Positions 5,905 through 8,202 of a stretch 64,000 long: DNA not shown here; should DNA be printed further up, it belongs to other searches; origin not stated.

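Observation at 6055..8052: PAS-PAS sensor fused to a class III cyclase domain that keeps metal and adenine-specificity residues but lacks the transition-state Asn/Arg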

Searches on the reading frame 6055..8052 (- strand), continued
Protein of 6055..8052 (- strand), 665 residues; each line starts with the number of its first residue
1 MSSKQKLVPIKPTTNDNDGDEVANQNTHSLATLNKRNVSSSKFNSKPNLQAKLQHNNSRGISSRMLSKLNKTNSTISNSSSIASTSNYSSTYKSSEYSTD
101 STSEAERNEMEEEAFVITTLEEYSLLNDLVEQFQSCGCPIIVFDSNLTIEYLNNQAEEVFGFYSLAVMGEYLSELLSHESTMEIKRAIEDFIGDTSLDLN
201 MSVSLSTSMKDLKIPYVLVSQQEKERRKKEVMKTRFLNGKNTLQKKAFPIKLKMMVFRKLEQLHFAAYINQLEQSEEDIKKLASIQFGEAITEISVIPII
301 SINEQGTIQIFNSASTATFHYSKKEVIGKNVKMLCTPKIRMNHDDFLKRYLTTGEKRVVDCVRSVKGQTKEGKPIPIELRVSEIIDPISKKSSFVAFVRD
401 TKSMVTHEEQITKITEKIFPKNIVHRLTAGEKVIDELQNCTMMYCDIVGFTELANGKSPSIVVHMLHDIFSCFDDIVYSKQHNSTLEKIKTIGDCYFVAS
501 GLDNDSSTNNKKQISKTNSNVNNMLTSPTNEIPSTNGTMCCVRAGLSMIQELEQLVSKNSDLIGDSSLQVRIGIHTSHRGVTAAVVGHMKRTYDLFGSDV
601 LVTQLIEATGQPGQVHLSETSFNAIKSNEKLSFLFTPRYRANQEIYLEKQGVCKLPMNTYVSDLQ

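Call 5: find_homologous_proteins(query=window:6055-8052:-)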
Query window:6055-8052:- (665 aa): 1257 proteins with E <= 0.001 among 8000 candidates; the best 120 are listed.
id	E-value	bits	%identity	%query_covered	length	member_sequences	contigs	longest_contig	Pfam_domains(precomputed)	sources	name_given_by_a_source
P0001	0.0e+0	1454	100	100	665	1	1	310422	PF13426.14,PF08448.17,PF00211.26,PF00989.32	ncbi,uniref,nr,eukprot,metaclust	ncbi:predicted protein [Naegleria gruberi]|uniref:Predicted protein n=1 Tax=Naegleria gruberi TaxID=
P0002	8.7e-174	597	48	94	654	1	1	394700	PF13426.14,PF08448.17,PF00211.26,PF00989.32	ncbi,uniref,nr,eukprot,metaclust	ncbi:predicted protein [Naegleria gruberi]|uniref:Predicted protein n=1 Tax=Naegleria gruberi TaxID=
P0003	7.5e-149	515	47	82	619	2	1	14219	PF13426.14,PF00211.26,PF00989.32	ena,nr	nr:unnamed protein product [Naegleria fowleri]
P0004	1.2e-148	514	45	82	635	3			PF13426.14,PF13188.14,PF08448.17,PF00211.26,PF00989.32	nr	nr:unnamed protein product [Naegleria fowleri]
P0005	8.3e-143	495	42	96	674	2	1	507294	PF13426.14,PF08448.17,PF00211.26,PF00989.32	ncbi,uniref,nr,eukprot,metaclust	ncbi:predicted protein [Naegleria gruberi]|uniref:Predicted protein n=1 Tax=Naegleria gruberi TaxID=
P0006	1.9e-134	468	43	92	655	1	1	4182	PF13426.14,PF08448.17,PF00211.26,PF00989.32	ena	-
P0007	3.6e-127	444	41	92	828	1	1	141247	PF13426.14,PF24820.2,PF08448.17,PF00211.26,PF00989.32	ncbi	ncbi:hypothetical protein ABK040_010740 [Willaertia magna]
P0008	7.0e-119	416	39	91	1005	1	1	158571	PF13426.14,PF13188.14,PF08448.17,PF00211.26,PF00989.32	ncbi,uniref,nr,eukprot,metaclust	ncbi:predicted protein [Naegleria gruberi]|uniref:Predicted protein n=1 Tax=Naegleria gruberi TaxID=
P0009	4.3e-116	407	38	99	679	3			PF13426.14,PF00211.26,PF00989.32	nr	nr:unnamed protein product [Naegleria fowleri]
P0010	1.3e-115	405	39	88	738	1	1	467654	PF13426.14,PF00211.26,PF00989.32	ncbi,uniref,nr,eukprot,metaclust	ncbi:predicted protein [Naegleria gruberi]|uniref:Predicted protein n=1 Tax=Naegleria gruberi TaxID=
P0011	7.4e-112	393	46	14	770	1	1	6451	PF13596.13,PF08447.19,PF13426.14,PF13188.14,PF24820.2,PF08448.17,PF00989.32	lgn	-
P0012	4.9e-108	380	37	93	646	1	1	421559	PF13426.14,PF00211.26,PF00989.32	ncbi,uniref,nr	ncbi:hypothetical protein C9374_009276 [Naegleria lovaniensis]|uniref:Uncharacterized protein n=1 Ta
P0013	2.8e-69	252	29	51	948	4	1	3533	PF13426.14,PF13188.14,PF24820.2,PF08448.17,PF00211.26,PF00989.32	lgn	-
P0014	3.2e-59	219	30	52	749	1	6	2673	PF13426.14,PF13188.14,PF24820.2,PF08448.17,PF00211.26,PF00989.32,PF03804.20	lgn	-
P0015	2.2e-58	216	30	83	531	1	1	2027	PF08447.19,PF13426.14,PF13188.14,PF08448.17,PF00211.26,PF00989.32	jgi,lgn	jgi:PAS domain S-box-containing protein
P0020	5.6e-39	152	24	80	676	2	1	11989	PF13426.14,PF13188.14,PF24820.2,PF08448.17,PF00211.26,PF00989.32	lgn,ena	-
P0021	5.8e-38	149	31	54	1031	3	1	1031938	PF13426.14,PF00211.26,PF00989.32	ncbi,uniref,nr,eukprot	ncbi:PAS domain S-box protein [Allomyces macrogynus ATCC 38327]|uniref:PAS domain S-box protein n=1 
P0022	1.7e-37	147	31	54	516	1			PF13426.14,PF00211.26,PF00989.32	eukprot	eukprot:TRINITY_DN10865_c0_g2_i1.p1 TRINITY_DN10865_c0_g2~~TRINITY_DN10865_c0_g2_i1.p1 ORF type:comp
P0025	2.2e-32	131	27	59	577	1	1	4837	PF13426.14,PF13188.14,PF24820.2,PF08448.17,PF00211.26,PF00989.32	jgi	jgi:PAS domain S-box-containing protein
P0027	7.1e-32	129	27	61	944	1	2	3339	PF13426.14,PF13188.14,PF24820.2,PF08448.17,PF00211.26,PF00989.32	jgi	-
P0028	6.5e-31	126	29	50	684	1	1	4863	PF13426.14,PF13188.14,PF24820.2,PF08448.17,PF00211.26,PF00989.32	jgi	-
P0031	3.0e-25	107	28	28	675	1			PF00211.26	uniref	uniref:Adenylate cyclase type 9 n=1 Tax=Ciona savignyi TaxID=51511 RepID=H2ZBQ6_CIOSA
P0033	4.6e-25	106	37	31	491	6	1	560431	PF13185.13,PF01590.33,PF13492.13,PF00211.26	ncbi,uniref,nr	ncbi:GAF domain-containing protein [Leptospira sp. 201903071]|uniref:adenylate/guanylate cyclase dom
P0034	2.4e-24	104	28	28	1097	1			PF00211.26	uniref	uniref:Adenylate cyclase type 9 n=1 Tax=Ciona savignyi TaxID=51511 RepID=H2ZBQ5_CIOSA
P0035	1.7e-23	101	37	31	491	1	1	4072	PF13185.13,PF01590.33,PF13492.13,PF00211.26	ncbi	-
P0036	2.7e-23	101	36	31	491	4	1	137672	PF13185.13,PF01590.33,PF13492.13,PF00211.26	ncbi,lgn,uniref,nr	ncbi:adenylate/guanylate cyclase domain-containing protein [Leptospira ellisii]|uniref:Adenylate cyc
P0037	2.8e-23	101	29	51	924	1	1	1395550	PF13426.14,PF08448.17,PF00211.26,PF00989.32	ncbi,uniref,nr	ncbi:hypothetical protein SmJEL517_g00653 [Synchytrium microbalum]|uniref:Guanylate cyclase n=1 Tax=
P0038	3.0e-23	100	29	29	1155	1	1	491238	PF00211.26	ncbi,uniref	ncbi:adenylate cyclase type 9-like [Saccostrea cucullata]|uniref:adenylate cyclase type 9-like n=1 T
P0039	3.5e-23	100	28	29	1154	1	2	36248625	PF00211.26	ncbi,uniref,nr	ncbi:adenylate cyclase type 9-like [Saccostrea echinata]|uniref:adenylate cyclase type 9-like n=1 Ta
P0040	4.0e-23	100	32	37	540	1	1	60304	PF13185.13,PF01590.33,PF13492.13,PF00211.26,PF00072.31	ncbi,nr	ncbi:MAG: response regulator [Spirulina sp. SIO3F2]|nr:response regulator [Spirulina sp. SIO3F2]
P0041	5.9e-23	99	33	35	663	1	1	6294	PF17874.8,PF00515.35,PF13424.13,PF00211.26,PF13181.13,PF07719.24,PF13374.13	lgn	-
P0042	6.0e-23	99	36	31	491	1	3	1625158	PF13185.13,PF01590.33,PF13492.13,PF00211.26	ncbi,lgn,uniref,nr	ncbi:adenylate/guanylate cyclase domain-containing protein [Leptospira stimsonii]|uniref:Adenylate c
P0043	6.0e-23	99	36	31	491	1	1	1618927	PF13185.13,PF01590.33,PF13492.13,PF00211.26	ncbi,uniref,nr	ncbi:adenylate/guanylate cyclase domain-containing protein [Leptospira stimsonii]|uniref:Adenylate c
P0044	1.0e-22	99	35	33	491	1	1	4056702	PF13185.13,PF01590.33,PF13492.13,PF00211.26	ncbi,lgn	ncbi:adenylate/guanylate cyclase domain-containing protein [Leptospira sp. WS92.C1]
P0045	1.1e-22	98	34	38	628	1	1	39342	PF13176.13,PF24885.2,PF13428.13,PF13374.13,PF14559.13,PF17874.8,PF00515.35,PF13424.13,PF28559.1,PF13432.13,PF00211.26,PF13181.13,PF07719.24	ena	-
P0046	4.1e-22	97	33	39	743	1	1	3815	PF13414.13,PF13176.13,PF24885.2,PF13428.13,PF13374.13,PF14559.13,PF17874.8,PF00515.35,PF13424.13,PF14938.13,PF13432.13,PF00211.26,PF13181.13,PF07719.24,PF13174.13,PF20308.5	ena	-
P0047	4.5e-22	97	28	55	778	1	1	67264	PF08447.19,PF13426.14,PF13188.14,PF13185.13,PF01590.33,PF08448.17,PF00211.26,PF00989.32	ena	-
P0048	4.7e-22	96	34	37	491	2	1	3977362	PF13185.13,PF01590.33,PF13492.13,PF00211.26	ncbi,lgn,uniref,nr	ncbi:adenylate/guanylate cyclase domain-containing protein [Leptospira sanjuanensis]|uniref:adenylat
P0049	6.6e-22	96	34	37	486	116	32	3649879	PF13185.13,PF01590.33,PF13492.13,PF00211.26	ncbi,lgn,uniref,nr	ncbi:GAF domain-containing protein [Leptospira borgpetersenii serovar Hardjo-bovis]|uniref:Adenylate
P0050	6.9e-22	96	35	33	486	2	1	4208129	PF13185.13,PF13492.13,PF00211.26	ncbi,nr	ncbi:adenylate cyclase [Leptospira interrogans serovar Canicola]|nr:adenylate cyclase [Leptospira in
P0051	7.3e-22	96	34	34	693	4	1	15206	PF00515.35,PF13424.13,PF13176.13,PF14938.13,PF13432.13,PF00211.26,PF13181.13,PF07719.24,PF13374.13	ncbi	-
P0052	1.1e-21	95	35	35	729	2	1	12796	PF13414.13,PF13176.13,PF24885.2,PF13428.13,PF13374.13,PF17874.8,PF00515.35,PF13424.13,PF21033.5,PF14938.13,PF13432.13,PF00211.26,PF13181.13,PF07719.24,PF20308.5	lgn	-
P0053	1.1e-21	95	35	33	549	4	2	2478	PF00672.31,PF00211.26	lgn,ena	-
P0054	1.4e-21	95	34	34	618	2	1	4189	PF10602.16,PF00515.35,PF13424.13,PF13176.13,PF13432.13,PF13428.13,PF00211.26,PF13181.13,PF07719.24,PF13374.13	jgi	jgi:class 3 adenylate cyclase/Tfp pilus assembly protein PilF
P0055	1.6e-21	95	34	34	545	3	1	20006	PF00672.31,PF00211.26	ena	-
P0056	1.7e-21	95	26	51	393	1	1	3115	PF13426.14,PF00211.26,PF00989.32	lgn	-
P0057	1.7e-21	95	29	49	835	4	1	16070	PF08447.19,PF13426.14,PF13188.14,PF13185.13,PF24820.2,PF01590.33,PF08448.17,PF00211.26,PF00989.32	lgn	-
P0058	2.0e-21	94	32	41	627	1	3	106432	PF17874.8,PF00515.35,PF13424.13,PF13176.13,PF13432.13,PF13428.13,PF00211.26,PF13181.13,PF07719.24,PF13374.13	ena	-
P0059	2.1e-21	94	31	38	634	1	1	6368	PF07696.18,PF07695.18,PF00211.26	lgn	-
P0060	2.5e-21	94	34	32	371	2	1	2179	PF00211.26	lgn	-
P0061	2.7e-21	94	34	33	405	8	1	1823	PF20967.3,PF00211.26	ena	-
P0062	2.9e-21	94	34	33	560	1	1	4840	PF00672.31,PF00211.26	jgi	jgi:adenylate cyclase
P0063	4.2e-21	93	32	37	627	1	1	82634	PF17874.8,PF00515.35,PF13424.13,PF28559.1,PF13176.13,PF13432.13,PF13428.13,PF00211.26,PF13181.13,PF07719.24,PF13374.13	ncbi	-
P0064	5.6e-21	93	34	36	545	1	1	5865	PF00672.31,PF00211.26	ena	-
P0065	6.6e-21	93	30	48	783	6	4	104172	PF22922.3,PF08447.19,PF13426.14,PF13188.14,PF13185.13,PF24820.2,PF08448.17,PF00211.26,PF00989.32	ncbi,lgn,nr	ncbi:MAG: PAS domain S-box protein [Richelia sp. RM2_1_2]|nr:PAS domain S-box protein [Richelia sp. 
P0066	8.6e-21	92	30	37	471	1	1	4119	PF00211.26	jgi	jgi:adenylate cyclase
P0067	1.0e-20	92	28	49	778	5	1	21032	PF08447.19,PF13426.14,PF13188.14,PF13185.13,PF01590.33,PF08448.17,PF00211.26,PF00989.32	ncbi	ncbi:MAG: adenylate/guanylate cyclase domain-containing protein [Cyanobacteria bacterium J06573_2]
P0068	1.1e-20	92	28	49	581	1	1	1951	PF08447.19,PF13426.14,PF13185.13,PF01590.33,PF08448.17,PF00211.26,PF00989.32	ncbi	ncbi:MAG: adenylate/guanylate cyclase domain-containing protein [Cyanobacteria bacterium J06641_2]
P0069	1.1e-20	92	33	33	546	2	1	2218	PF00672.31,PF00211.26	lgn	-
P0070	1.1e-20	92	36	31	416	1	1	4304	PF20967.3,PF00211.26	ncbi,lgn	-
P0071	1.2e-20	92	35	30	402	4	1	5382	PF20967.3,PF00211.26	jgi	-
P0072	1.4e-20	92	29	39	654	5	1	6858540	PF13426.14,PF13185.13,PF01590.33,PF08448.17,PF00211.26,PF00989.32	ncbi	ncbi:MAG: adenylate/guanylate cyclase domain-containing protein [Phormidium sp.]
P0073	1.6e-20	91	34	32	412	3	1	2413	PF20967.3,PF00211.26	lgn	-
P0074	1.6e-20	91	33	33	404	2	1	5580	PF20967.3,PF00211.26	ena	-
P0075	1.7e-20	91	33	33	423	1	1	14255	PF00672.31,PF00211.26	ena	-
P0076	1.8e-20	91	34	32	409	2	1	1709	PF00211.26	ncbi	-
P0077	2.5e-20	91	33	36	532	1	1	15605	PF00672.31,PF07701.21,PF00211.26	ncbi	-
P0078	2.7e-20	91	34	34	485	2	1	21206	PF13185.13,PF13492.13,PF00211.26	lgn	-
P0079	2.9e-20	91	33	35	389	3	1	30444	PF00211.26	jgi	jgi:class 3 adenylate cyclase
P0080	3.2e-20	90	32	33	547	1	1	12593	PF00672.31,PF00211.26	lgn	-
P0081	3.5e-20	90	34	33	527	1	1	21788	PF00672.31,PF00211.26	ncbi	ncbi:MAG: adenylate/guanylate cyclase domain-containing protein [Pseudomonadota bacterium]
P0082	3.6e-20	90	35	32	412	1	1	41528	PF00211.26,PF00072.31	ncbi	-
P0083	3.8e-20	90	34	35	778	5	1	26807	PF00211.26,PF00072.31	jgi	jgi:adenylate cyclase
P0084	3.9e-20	90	33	33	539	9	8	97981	PF00672.31,PF00211.26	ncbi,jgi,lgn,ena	ncbi:MAG: adenylate/guanylate cyclase domain-containing protein [Methyloceanibacter sp.]|jgi:class 3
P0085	4.0e-20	90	33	35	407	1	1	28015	PF20967.3,PF00211.26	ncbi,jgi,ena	jgi:class 3 adenylate cyclase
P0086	4.1e-20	90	32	39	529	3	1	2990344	PF00672.31,PF00211.26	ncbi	ncbi:MAG: adenylate/guanylate cyclase domain-containing protein [Arcticibacter sp.]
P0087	4.7e-20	90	33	33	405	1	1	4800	PF20967.3,PF00211.26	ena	-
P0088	4.8e-20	90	32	34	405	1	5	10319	PF20967.3,PF00211.26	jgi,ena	-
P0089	5.8e-20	90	34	34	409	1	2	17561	PF20967.3,PF00211.26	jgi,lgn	jgi:class 3 adenylate cyclase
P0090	6.6e-20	89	33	33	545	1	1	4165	PF00672.31,PF00211.26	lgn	-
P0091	6.6e-20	89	33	34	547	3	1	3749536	PF00672.31,PF07701.21,PF00211.26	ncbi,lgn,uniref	ncbi:adenylate/guanylate cyclase domain-containing protein [Methylocystis echinoides]|uniref:adenyla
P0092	6.8e-20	89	33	34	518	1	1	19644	PF00672.31,PF00211.26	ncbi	-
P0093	6.9e-20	89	33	36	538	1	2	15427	PF00211.26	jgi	jgi:adenylate cyclase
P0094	6.9e-20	89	35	33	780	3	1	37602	PF00211.26,PF00072.31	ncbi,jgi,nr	ncbi:MAG: response regulator [Candidatus Kapabacteria bacterium]|jgi:class 3 adenylate cyclase|nr:re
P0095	7.5e-20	89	30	39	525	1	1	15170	PF00672.31,PF00211.26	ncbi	-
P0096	8.7e-20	89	33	32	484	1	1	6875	PF13185.13,PF01590.33,PF13492.13,PF00211.26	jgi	jgi:class 3 adenylate cyclase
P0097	8.9e-20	89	32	33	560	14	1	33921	PF00672.31,PF00211.26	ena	-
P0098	9.2e-20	89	31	33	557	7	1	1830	PF00672.31,PF00211.26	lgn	-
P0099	9.3e-20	89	32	33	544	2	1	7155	PF00672.31,PF00211.26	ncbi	-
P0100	9.3e-20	89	31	34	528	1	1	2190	PF00672.31,PF00211.26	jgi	jgi:class 3 adenylate cyclase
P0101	1.0e-19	89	33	35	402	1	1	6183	PF20967.3,PF00211.26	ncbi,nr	ncbi:MAG: adenylate/guanylate cyclase domain-containing protein [Leptospiraceae bacterium]|nr:adenyl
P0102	1.1e-19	89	33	33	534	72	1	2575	PF00672.31,PF00211.26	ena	-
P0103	1.2e-19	89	32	39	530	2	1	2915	PF00211.26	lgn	-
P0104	1.2e-19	89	34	32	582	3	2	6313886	PF00672.31,PF05228.20,PF00211.26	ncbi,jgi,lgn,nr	ncbi:MAG: HAMP domain-containing protein [Cyanobacteria bacterium J007]|jgi:adenylate cyclase|nr:MAG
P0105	1.2e-19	88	34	32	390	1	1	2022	PF20967.3,PF00211.26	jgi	jgi:class 3 adenylate cyclase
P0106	1.2e-19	88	33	33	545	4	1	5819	PF00672.31,PF00211.26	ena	-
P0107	1.3e-19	88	34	32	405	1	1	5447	PF20967.3,PF00211.26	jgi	jgi:adenylate cyclase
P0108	1.3e-19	88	34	31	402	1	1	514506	PF20967.3,PF00211.26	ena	-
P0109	1.3e-19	88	33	37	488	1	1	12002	PF13185.13,PF01590.33,PF00211.26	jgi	jgi:class 3 adenylate cyclase/GAF domain-containing protein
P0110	1.3e-19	88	34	32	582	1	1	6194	PF00672.31,PF05228.20,PF00211.26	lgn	-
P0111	1.4e-19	88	33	33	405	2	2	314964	PF20967.3,PF00211.26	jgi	jgi:class 3 adenylate cyclase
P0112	1.5e-19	88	32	33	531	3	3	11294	PF00672.31,PF00211.26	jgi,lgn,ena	jgi:class 3 adenylate cyclase/HAMP domain-containing protein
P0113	1.5e-19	88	30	33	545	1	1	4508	PF00672.31,PF00211.26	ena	-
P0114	1.5e-19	88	31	33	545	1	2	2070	PF00672.31,PF00211.26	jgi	jgi:class 3 adenylate cyclase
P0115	1.6e-19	88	33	34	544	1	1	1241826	PF00672.31,PF00211.26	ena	-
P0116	1.6e-19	88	31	34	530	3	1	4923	PF00672.31,PF00211.26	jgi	-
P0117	1.6e-19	88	35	34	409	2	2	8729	PF20967.3,PF00211.26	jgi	jgi:class 3 adenylate cyclase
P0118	1.6e-19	88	30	44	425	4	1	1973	PF20967.3,PF00211.26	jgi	jgi:class 3 adenylate cyclase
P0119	1.7e-19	88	31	34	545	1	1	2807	PF00672.31,PF00211.26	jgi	-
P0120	1.7e-19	88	32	35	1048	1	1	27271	PF25063.1,PF13431.13,PF13185.13,PF13414.13,PF13176.13,PF24885.2,PF13492.13,PF13428.13,PF13374.13,PF14559.13,PF17874.8,PF01590.33,PF00515.35,PF04212.25,PF13424.13,PF14938.13,PF13432.13,PF00211.26,PF13181.13,PF07719.24,PF13174.13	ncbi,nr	ncbi:MAG: tetratricopeptide repeat protein [Candidatus Kapaibacterium sp.]|nr:MAG: tetratricopeptide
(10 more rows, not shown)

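Call 15: find_encoding_contigs(protein=P0002, flank=10000, max_places=3)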
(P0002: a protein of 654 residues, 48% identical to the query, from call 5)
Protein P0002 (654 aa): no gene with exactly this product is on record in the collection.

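Call 16: find_encoding_contigs(protein=P0005, flank=10000, max_places=3)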
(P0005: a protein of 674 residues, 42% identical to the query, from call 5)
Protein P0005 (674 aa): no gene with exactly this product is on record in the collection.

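Call 17: find_encoding_contigs(protein=P0007, flank=10000, max_places=3)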
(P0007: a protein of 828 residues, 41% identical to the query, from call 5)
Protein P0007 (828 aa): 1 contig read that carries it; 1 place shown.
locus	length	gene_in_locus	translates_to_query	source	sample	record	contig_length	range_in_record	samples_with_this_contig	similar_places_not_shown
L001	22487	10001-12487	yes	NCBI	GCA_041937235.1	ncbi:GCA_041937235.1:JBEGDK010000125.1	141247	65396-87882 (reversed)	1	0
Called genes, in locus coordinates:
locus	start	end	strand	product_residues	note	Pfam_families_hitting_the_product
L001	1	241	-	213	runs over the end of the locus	-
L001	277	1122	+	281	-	-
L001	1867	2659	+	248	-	PF12796:Ank_2 (weak), PF13857:Ank_5 (weak), PF00023:Ank (weak)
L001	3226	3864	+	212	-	PF02798:GST_N (weak), PF13417:GST_N_3 (faint), PF00043:GST_C, PF14497:GST_C_3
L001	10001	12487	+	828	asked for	PF24820:Diguanyl_cycl_sensor (faint), PF08448:PAS_4, PF00989:PAS, PF13426:PAS_9, PF00211:Guanylate_cyc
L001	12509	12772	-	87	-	-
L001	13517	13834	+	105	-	PF22976:RRM_10 (weak), PF28442:DUF8400 (faint), PF00076:RRM_1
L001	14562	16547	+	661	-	PF05742:TANGO2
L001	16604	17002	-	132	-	-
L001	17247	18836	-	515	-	-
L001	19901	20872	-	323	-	-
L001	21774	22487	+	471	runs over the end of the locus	PF00153:Mito_carr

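Call 18: find_encoding_contigs(protein=P0003, flank=10000, max_places=3)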
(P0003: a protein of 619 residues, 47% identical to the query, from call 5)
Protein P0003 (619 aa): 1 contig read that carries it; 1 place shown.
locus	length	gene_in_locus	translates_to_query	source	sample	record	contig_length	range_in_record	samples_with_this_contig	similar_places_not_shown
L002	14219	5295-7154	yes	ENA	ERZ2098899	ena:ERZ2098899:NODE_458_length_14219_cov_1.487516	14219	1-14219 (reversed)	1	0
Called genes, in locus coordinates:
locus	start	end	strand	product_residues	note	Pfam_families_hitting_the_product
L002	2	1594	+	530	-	?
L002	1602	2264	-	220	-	PF12796:Ank_2 (weak)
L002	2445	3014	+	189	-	-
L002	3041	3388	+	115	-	-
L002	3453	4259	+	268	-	PF10165:Ric8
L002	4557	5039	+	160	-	-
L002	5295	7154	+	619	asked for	PF00989:PAS, PF13426:PAS_9 (weak), PF00211:Guanylate_cyc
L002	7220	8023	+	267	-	PF08231:SYF2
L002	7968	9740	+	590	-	-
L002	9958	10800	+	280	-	PF16656:Pur_ac_phosph_N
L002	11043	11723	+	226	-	PF00149:Metallophos, PF14008:Metallophos_C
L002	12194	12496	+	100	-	-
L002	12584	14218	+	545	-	?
